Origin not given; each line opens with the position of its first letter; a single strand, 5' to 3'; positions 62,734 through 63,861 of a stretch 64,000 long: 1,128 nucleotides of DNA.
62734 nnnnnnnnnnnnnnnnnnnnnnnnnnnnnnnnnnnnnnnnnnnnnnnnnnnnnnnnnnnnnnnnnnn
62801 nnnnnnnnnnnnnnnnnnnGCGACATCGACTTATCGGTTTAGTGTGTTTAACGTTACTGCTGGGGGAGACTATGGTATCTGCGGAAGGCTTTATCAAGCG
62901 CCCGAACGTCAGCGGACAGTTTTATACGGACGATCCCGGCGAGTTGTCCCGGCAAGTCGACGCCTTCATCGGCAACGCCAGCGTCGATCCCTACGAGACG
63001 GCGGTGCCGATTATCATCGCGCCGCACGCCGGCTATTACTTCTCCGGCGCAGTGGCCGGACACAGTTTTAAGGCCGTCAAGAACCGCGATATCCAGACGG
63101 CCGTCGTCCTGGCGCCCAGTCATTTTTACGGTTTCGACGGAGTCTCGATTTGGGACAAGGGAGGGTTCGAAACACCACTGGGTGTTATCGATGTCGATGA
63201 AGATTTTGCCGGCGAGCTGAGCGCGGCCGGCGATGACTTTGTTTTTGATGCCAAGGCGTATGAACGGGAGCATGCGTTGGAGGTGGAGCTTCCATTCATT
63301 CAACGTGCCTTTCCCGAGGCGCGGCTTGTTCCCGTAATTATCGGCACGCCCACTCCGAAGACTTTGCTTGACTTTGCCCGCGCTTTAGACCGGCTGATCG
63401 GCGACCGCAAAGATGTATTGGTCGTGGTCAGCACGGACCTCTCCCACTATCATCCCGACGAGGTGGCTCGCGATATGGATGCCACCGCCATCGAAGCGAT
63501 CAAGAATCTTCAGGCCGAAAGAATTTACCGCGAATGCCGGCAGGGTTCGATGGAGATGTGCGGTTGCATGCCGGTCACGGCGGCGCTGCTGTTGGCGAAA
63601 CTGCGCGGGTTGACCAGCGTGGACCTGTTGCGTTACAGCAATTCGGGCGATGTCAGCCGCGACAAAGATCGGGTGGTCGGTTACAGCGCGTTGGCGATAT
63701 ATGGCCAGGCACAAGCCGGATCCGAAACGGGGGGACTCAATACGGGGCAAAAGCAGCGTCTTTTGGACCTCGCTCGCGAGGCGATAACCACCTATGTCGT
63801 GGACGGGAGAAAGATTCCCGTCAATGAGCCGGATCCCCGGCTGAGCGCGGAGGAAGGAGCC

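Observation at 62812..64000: Memo-like plus AMMECR1 fusion (AmmeMemoRadiSam B-A) at the window edge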

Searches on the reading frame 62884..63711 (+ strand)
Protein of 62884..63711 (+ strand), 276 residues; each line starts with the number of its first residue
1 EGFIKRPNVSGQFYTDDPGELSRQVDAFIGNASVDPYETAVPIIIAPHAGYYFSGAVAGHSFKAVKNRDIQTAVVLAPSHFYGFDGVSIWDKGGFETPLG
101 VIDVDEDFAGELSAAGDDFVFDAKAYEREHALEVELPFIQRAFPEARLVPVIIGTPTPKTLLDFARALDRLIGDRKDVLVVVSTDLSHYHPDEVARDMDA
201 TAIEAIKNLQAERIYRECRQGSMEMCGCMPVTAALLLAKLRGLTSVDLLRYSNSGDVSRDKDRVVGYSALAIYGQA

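Call 48: search_solved_structures(query=window:62884-63711:+, max_evalue=0.001, show_alignments=1)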
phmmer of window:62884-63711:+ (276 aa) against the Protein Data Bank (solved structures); distinct sequences matched with E-value up to 0.001: 3.
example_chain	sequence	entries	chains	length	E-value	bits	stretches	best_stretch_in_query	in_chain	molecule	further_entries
7kq8_A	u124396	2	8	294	1e-17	67.5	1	9-190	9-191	Protein MEMO1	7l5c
3bcz_A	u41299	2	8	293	1.1e-17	67.5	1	9-190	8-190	Protein MEMO1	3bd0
7m8h_A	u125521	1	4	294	2.1e-17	66.5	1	9-189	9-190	Protein MEMO1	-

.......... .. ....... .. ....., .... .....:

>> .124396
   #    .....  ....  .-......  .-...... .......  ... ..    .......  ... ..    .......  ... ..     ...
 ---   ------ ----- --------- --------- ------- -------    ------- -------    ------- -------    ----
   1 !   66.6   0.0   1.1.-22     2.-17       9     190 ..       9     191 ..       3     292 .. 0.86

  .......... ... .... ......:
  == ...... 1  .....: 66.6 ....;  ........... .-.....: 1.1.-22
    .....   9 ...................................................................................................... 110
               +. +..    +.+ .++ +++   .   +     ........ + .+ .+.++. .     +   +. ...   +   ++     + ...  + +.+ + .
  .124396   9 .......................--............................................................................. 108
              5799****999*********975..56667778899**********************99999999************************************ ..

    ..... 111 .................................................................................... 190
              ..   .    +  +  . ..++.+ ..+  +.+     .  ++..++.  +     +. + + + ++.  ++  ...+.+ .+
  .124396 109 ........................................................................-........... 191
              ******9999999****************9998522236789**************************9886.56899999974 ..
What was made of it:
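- On AmmeMemoRadiSam system protein B (TIGR04336 / Pfam Memo PF01875): The first four align to the corresponding MEMO1 motifs (call 48).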
